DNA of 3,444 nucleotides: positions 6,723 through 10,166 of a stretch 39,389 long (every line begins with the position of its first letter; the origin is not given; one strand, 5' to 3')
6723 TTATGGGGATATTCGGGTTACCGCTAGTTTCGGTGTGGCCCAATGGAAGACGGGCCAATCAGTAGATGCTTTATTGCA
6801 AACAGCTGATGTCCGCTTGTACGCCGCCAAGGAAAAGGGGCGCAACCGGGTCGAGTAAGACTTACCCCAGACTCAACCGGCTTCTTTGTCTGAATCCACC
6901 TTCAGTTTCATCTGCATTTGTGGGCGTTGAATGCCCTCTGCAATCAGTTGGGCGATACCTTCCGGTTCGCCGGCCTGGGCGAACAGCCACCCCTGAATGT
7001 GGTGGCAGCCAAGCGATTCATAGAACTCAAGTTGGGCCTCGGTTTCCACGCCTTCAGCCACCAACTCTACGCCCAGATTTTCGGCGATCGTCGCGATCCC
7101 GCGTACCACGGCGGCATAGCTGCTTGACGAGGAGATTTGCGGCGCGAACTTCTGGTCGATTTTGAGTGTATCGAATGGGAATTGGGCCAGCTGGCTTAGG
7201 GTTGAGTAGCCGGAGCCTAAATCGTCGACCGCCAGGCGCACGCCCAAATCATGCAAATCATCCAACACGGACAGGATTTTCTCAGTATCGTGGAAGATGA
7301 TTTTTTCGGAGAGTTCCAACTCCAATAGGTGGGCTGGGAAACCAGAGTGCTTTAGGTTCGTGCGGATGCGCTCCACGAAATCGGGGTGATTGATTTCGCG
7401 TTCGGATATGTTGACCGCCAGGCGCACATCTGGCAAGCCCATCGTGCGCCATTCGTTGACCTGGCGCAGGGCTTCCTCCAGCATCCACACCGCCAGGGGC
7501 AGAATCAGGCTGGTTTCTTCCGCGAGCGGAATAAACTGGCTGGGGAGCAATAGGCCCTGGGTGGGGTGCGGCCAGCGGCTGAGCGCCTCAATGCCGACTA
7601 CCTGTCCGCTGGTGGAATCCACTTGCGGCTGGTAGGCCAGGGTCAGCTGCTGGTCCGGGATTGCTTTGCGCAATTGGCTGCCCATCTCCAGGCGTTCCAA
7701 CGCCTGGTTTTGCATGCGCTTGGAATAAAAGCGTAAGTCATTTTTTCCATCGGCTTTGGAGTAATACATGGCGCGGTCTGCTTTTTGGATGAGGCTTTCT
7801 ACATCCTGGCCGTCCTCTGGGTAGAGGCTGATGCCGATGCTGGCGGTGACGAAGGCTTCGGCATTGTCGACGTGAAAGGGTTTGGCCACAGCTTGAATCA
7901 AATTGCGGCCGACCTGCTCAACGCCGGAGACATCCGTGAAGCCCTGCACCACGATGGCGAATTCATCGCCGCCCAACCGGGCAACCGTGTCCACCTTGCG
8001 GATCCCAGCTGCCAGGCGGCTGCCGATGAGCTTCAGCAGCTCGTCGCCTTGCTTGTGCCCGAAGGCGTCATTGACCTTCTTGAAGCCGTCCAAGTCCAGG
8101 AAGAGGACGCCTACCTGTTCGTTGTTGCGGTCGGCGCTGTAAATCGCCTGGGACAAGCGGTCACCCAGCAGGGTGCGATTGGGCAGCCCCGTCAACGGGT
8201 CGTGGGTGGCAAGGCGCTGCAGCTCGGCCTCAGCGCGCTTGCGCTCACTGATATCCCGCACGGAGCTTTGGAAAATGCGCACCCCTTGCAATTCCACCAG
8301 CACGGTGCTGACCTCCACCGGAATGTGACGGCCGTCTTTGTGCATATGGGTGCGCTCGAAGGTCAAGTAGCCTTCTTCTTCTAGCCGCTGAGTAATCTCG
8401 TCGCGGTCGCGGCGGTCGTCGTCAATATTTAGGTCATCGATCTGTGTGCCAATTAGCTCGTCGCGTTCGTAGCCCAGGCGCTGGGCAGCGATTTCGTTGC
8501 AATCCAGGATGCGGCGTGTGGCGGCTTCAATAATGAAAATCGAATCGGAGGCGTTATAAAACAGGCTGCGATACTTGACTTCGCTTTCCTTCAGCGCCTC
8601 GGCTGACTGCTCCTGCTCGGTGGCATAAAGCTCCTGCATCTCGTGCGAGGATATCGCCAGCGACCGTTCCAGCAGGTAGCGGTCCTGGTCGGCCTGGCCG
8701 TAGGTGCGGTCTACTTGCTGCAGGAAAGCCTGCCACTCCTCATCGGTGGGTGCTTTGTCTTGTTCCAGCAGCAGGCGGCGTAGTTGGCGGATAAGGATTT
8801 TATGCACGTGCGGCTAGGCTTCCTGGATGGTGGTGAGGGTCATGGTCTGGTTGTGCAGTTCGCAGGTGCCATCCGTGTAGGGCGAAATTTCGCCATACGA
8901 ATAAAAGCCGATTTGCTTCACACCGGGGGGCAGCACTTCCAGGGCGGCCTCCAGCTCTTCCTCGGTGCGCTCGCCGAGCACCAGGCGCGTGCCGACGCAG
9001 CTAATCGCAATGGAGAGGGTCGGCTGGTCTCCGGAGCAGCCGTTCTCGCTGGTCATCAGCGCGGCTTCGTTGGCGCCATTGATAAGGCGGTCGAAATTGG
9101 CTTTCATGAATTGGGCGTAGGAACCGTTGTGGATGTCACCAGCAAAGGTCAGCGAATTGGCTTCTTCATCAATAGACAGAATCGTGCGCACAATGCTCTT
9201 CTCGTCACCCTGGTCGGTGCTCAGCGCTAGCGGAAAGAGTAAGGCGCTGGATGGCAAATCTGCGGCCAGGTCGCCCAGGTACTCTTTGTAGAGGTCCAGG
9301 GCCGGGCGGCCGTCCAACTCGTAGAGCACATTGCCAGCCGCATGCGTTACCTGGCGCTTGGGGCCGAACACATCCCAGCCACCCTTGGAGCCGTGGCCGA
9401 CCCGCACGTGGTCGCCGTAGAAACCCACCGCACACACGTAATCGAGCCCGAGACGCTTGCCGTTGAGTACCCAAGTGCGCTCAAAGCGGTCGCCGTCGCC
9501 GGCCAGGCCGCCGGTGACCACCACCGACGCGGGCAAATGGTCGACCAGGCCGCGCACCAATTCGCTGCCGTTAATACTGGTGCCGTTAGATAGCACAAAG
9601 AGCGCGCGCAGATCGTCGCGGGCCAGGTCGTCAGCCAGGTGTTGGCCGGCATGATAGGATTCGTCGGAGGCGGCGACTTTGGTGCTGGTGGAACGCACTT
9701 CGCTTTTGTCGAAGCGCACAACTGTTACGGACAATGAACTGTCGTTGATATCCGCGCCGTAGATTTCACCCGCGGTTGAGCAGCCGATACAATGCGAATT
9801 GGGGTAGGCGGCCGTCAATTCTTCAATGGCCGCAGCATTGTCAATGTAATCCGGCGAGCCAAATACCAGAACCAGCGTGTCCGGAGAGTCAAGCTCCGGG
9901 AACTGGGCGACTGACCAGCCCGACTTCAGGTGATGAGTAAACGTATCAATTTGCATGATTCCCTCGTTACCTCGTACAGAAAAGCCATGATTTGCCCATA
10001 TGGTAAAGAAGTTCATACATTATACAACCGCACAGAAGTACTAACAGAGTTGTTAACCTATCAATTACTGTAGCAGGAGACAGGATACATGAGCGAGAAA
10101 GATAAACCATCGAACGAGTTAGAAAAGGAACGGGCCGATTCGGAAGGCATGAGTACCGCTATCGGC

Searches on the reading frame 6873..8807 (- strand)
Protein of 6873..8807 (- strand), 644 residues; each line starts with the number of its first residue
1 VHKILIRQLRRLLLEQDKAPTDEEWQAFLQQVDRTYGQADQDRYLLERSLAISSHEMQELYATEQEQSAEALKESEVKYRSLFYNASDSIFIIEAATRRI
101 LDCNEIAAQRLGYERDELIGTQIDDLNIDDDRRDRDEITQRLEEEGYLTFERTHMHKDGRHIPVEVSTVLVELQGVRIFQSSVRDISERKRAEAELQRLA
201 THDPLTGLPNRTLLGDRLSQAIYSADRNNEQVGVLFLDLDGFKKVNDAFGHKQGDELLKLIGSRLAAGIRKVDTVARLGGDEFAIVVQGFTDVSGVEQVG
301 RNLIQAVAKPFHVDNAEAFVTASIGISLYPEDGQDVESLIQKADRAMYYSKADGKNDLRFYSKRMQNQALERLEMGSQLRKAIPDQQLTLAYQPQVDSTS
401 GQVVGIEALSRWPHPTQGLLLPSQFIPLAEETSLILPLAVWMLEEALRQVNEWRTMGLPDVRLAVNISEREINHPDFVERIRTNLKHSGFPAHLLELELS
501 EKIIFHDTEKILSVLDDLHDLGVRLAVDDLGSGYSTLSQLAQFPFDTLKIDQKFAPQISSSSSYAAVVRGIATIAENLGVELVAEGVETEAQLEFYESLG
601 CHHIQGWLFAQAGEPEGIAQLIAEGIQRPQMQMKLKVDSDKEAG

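Call 22: search_protein_families(library=pfam, proteins=[window:6873-8807:-], max_evalue=0.00001)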
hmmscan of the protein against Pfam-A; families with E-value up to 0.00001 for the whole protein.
window:6873-8807:- (644 aa): 5 families
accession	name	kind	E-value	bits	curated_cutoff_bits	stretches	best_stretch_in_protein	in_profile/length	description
PF00563.25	EAL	-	3.1e-73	246.5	31.3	1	378-611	3-235/236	EAL domain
PF00990.26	GGDEF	-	1.2e-49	168.6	23.8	1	200-356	1-160/161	Diguanylate cyclase, GGDEF domain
PF13426.13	PAS_9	-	1.1e-12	48.6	27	1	88-188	2-103/103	PAS domain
PF00989.32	PAS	-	2.6e-09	37.5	22.6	1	79-177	3-102/113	PAS fold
PF13188.13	PAS_8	-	9.2e-07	29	21.8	0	78-137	2-59/65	PAS domain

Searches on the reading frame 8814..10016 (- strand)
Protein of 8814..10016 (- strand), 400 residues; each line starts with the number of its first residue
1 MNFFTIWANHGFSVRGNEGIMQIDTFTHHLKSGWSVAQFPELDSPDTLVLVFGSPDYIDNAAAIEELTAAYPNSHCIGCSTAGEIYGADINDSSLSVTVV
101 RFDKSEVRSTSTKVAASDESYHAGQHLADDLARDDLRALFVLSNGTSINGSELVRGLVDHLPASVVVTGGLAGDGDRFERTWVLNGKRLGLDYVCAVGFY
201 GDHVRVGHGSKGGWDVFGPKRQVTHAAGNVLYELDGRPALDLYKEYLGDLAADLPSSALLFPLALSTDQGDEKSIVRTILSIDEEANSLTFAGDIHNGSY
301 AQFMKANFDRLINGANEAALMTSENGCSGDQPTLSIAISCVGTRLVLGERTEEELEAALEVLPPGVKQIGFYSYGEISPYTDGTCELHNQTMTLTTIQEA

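Call 22: search_protein_families(library=pfam, proteins=[window:8814-10016:-], max_evalue=0.00001)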
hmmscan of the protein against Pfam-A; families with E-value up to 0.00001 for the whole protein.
window:8814-10016:- (400 aa): 2 families
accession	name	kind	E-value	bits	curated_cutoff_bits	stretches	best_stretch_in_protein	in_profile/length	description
PF08495.15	FIST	-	1.1e-51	175.9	23.2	1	47-237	1-189/189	FIST N domain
PF10442.14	FIST_C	-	3.5e-34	118.2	28.5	1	239-379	1-131/131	FIST C domain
